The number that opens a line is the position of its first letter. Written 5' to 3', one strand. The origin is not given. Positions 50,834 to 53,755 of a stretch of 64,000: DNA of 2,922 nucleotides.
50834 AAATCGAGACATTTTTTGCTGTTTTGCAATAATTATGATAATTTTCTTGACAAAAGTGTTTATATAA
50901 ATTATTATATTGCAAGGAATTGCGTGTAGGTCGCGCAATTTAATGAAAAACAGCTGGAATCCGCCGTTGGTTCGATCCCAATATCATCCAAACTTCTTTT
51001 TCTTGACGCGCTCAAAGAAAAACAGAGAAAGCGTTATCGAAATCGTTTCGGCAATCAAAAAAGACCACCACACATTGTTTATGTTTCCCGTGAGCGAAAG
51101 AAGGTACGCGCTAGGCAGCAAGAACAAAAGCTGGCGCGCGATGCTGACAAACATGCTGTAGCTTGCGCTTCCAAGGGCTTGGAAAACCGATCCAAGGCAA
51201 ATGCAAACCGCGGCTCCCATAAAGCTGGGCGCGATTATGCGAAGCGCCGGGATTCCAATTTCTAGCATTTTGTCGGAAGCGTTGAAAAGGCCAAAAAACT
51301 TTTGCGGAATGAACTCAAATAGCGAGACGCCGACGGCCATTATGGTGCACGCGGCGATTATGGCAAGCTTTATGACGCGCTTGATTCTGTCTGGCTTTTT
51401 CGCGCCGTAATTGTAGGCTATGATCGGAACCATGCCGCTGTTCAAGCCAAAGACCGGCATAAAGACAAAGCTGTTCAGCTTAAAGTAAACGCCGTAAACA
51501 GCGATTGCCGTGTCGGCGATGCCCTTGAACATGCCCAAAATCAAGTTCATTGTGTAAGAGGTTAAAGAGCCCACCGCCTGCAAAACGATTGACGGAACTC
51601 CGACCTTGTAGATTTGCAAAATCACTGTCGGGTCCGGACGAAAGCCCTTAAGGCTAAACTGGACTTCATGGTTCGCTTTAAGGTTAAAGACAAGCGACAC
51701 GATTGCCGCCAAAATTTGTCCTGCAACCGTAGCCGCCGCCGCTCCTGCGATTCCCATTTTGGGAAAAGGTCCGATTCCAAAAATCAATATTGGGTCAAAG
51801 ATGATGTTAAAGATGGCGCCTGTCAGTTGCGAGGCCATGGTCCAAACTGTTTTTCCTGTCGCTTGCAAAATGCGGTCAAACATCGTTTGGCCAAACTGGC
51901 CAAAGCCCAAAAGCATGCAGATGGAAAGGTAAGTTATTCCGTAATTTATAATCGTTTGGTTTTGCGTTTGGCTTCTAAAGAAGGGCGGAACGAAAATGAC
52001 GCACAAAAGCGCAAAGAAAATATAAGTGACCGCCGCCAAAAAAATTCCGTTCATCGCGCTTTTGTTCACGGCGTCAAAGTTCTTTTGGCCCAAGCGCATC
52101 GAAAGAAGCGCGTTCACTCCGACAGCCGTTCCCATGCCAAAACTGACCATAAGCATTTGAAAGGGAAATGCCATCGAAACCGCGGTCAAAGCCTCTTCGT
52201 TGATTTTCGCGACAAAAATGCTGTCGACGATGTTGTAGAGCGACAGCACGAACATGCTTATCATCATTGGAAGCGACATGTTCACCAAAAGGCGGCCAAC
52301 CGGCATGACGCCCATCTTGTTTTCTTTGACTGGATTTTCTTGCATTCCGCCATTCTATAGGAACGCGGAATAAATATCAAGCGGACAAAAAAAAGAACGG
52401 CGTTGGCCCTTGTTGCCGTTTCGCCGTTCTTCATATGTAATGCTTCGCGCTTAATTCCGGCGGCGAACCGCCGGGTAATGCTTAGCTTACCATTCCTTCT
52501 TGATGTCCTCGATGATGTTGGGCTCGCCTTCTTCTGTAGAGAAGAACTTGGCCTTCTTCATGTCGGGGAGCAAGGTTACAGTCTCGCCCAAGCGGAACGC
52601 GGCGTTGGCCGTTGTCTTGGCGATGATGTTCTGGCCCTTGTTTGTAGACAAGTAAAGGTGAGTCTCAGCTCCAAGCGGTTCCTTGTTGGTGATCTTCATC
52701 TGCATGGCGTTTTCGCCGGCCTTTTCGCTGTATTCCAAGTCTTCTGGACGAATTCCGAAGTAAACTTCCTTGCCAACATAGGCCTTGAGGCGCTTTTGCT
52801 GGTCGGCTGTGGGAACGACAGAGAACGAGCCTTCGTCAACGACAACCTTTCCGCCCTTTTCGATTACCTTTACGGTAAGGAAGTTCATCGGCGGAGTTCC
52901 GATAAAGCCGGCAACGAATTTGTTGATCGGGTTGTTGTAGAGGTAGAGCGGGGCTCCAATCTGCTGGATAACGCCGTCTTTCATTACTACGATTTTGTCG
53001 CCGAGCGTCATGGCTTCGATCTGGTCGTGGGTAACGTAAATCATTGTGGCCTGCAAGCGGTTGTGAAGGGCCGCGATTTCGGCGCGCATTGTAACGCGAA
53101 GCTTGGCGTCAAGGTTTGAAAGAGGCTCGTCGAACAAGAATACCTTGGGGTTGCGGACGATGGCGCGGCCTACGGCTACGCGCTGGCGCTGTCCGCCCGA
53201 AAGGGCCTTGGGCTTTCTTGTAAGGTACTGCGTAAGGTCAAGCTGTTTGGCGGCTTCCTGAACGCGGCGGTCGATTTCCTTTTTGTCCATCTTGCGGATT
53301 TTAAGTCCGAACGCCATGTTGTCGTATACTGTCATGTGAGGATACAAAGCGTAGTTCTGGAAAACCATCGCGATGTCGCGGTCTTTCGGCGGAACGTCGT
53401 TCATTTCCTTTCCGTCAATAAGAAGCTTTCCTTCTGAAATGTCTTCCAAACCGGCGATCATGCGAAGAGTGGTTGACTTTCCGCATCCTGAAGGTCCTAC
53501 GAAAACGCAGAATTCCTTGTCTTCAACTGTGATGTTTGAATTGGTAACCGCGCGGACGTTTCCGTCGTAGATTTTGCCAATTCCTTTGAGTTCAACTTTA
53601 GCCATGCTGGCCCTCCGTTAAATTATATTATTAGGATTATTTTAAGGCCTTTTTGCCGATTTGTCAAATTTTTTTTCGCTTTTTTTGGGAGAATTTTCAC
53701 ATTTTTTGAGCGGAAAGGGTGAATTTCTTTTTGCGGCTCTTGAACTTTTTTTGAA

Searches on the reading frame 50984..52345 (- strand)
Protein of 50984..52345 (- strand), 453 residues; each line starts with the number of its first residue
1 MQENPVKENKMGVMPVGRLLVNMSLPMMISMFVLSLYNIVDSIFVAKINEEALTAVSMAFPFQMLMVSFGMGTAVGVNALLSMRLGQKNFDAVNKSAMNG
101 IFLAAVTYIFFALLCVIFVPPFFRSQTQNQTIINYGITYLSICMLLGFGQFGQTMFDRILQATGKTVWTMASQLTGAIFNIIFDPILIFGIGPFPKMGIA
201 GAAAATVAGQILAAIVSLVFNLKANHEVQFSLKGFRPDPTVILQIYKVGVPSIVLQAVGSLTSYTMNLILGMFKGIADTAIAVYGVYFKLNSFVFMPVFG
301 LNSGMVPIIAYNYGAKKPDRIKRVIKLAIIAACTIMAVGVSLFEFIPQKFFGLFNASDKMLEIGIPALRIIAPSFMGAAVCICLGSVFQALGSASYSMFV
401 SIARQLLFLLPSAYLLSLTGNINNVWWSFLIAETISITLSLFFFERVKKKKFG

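Call 9: search_protein_families(library=pfam, proteins=[window:50984-52345:-], max_evalue=0.01)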
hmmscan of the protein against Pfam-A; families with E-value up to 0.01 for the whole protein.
window:50984-52345:- (453 aa): 1 family
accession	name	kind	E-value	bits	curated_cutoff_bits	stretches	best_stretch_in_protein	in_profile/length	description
PF01554.23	MatE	-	4.5e-51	173.2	24.9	2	26-186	1-161/161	MatE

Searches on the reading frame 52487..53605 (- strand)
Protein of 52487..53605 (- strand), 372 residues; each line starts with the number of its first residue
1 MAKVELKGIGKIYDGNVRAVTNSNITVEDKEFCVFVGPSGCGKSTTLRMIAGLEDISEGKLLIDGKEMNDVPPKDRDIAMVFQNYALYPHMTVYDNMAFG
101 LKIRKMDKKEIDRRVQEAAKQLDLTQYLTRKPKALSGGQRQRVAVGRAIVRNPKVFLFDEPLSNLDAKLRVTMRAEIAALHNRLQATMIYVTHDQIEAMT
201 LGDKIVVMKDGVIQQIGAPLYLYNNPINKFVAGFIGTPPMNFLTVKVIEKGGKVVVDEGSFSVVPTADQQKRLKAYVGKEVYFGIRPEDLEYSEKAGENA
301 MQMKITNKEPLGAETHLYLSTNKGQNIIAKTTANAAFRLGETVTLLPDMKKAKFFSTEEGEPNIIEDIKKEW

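Call 9: search_protein_families(library=pfam, proteins=[window:52487-53605:-], max_evalue=0.01)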
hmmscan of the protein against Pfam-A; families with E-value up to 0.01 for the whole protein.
window:52487-53605:- (372 aa): 10 families
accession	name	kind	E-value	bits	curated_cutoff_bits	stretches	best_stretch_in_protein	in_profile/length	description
PF00005.33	ABC_tran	-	5.6e-34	118.1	25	1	21-162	2-136/137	ABC transporter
PF17912.7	OB_MalK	-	7.3e-15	56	27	1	236-290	1-53/53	MalK OB fold domain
PF08402.16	TOBE_2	-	4.8e-10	39.9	21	1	284-350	2-71/76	TOBE domain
PF02463.25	SMC_N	-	1.8e-05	24.7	40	1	18-209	11-215/220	RecF/RecN/SMC N terminal domain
PF03459.23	TOBE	-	0.00011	22.7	22.3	1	297-351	3-61/64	TOBE domain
PF03215.21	Rad17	-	0.00052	20.4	23.8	1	29-109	44-125/186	Rad17 P-loop domain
PF13401.12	AAA_22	-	0.001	19.8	27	1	29-119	4-79/130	AAA domain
PF13304.12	AAA_21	-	0.0012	19.4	27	0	34-56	3-25/304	AAA domain, putative AbiEii toxin, Type IV TA system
PF13175.12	AAA_15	-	0.0053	16.9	32.1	1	18-131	12-92/374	AAA ATPase domain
PF20720.3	nSTAND3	-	0.0076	16.4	27.2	0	26-51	13-38/155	Novel STAND NTPase 3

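Call 13: find_encoding_contigs(protein=window:52487-53605:-, flank=10000, max_places=6)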
Protein window:52487-53605:- (372 aa): 23 contigs read that carry it; 6 places shown.
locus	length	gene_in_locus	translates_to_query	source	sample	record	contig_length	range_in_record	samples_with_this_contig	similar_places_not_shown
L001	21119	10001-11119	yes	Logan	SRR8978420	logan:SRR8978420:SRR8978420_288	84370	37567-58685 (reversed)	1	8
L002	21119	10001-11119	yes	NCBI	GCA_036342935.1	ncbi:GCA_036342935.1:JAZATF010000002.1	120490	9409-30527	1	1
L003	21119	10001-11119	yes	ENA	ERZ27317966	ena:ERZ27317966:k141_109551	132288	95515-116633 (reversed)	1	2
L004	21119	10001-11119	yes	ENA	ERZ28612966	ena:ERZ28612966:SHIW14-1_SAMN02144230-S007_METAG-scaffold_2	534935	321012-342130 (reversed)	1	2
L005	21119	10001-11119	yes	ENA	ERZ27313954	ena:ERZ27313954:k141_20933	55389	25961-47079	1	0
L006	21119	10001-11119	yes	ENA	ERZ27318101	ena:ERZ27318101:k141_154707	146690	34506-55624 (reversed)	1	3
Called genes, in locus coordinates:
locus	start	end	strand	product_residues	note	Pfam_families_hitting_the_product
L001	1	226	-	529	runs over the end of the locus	-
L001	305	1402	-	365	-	-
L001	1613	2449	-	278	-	-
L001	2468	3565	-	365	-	PF04055:Radical_SAM, PF13186:SPASM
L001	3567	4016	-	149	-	PF13620:CarboxypepD_reg (weak)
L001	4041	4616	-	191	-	-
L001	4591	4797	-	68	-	-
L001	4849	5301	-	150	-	-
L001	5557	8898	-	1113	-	PF23381:Beta-prop_IFT122_1st (faint), PF23414:Beta-prop_EML_2 (faint), PF24814:WD40_Prp19 (faint), PF25174:Beta-prop_THOC3 (weak), PF25175:Beta-prop_WDR5 (faint), PF00656:Peptidase_C14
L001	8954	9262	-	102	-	-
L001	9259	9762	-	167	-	-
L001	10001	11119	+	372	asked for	PF02463:SMC_N (faint), PF00005:ABC_tran, PF17912:OB_MalK, PF08402:TOBE_2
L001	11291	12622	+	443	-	PF01554:MatE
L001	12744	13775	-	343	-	PF01515:PTA_PTB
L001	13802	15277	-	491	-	PF22052:DUF6937, PF22053:DUF6938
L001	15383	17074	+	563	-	PF03321:GH3, PF23571:GH3_M, PF23572:GH3_C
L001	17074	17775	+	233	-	PF00702:Hydrolase, PF13419:HAD_2, PF13242:Hydrolase_like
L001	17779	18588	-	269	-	PF01553:Acyltransferase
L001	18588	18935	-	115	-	PF02049:FliE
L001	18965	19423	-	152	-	PF00460:Flg_bb_rod, PF06429:Flg_bbr_C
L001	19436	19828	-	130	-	-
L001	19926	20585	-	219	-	-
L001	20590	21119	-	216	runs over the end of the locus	-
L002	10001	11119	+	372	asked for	PF02463:SMC_N (faint), PF00005:ABC_tran, PF17912:OB_MalK, PF08402:TOBE_2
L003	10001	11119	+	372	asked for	PF02463:SMC_N (faint), PF00005:ABC_tran, PF17912:OB_MalK, PF08402:TOBE_2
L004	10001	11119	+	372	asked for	PF02463:SMC_N (faint), PF00005:ABC_tran, PF17912:OB_MalK, PF08402:TOBE_2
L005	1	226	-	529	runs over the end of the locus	-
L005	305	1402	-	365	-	-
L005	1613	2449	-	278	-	-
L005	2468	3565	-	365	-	PF04055:Radical_SAM, PF13186:SPASM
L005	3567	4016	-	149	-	PF13620:CarboxypepD_reg (weak)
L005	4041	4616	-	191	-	-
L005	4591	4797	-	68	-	-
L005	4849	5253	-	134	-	-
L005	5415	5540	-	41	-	-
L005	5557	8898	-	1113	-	PF23381:Beta-prop_IFT122_1st (faint), PF23414:Beta-prop_EML_2 (faint), PF24814:WD40_Prp19 (faint), PF25174:Beta-prop_THOC3 (weak), PF25175:Beta-prop_WDR5 (faint), PF00656:Peptidase_C14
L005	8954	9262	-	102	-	-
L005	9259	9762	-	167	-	-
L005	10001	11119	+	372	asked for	PF02463:SMC_N (faint), PF00005:ABC_tran, PF17912:OB_MalK, PF08402:TOBE_2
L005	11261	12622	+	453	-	PF01554:MatE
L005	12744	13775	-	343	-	PF01515:PTA_PTB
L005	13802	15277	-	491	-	PF22052:DUF6937, PF22053:DUF6938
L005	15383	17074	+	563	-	PF03321:GH3, PF23571:GH3_M, PF23572:GH3_C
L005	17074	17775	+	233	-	PF00702:Hydrolase, PF13419:HAD_2, PF13242:Hydrolase_like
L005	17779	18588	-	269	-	PF01553:Acyltransferase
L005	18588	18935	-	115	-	PF02049:FliE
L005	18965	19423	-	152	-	PF00460:Flg_bb_rod, PF06429:Flg_bbr_C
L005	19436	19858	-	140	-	-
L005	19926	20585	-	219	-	-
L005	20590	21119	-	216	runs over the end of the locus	-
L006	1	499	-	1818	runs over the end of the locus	PF07719:TPR_2 (faint), PF13424:TPR_12, PF13374:TPR_10 (weak), PF13424:TPR_12, PF24885:TPR_NPHP3 (weak), PF13424:TPR_12, PF12770:CHAT, PF08238:Sel1, +2 more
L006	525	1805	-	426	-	PF00656:Peptidase_C14, PF08238:Sel1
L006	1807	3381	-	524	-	PF14326:DUF4384 (weak)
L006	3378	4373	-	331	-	PF14326:DUF4384 (weak)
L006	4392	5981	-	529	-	-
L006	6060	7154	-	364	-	-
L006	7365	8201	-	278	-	-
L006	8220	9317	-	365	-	PF04055:Radical_SAM, PF13186:SPASM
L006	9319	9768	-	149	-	PF13620:CarboxypepD_reg (weak)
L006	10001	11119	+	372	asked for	PF02463:SMC_N (faint), PF00005:ABC_tran, PF17912:OB_MalK, PF08402:TOBE_2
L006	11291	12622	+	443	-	PF01554:MatE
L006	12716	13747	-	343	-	PF01515:PTA_PTB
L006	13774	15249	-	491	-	PF22052:DUF6937, PF22053:DUF6938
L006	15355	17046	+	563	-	PF03321:GH3, PF23571:GH3_M, PF23572:GH3_C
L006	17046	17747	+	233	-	PF00702:Hydrolase, PF13419:HAD_2, PF13242:Hydrolase_like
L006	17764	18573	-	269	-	PF01553:Acyltransferase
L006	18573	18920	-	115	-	PF02049:FliE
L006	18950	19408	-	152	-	PF00460:Flg_bb_rod, PF06429:Flg_bbr_C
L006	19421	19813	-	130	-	-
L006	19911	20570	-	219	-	-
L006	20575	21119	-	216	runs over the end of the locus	-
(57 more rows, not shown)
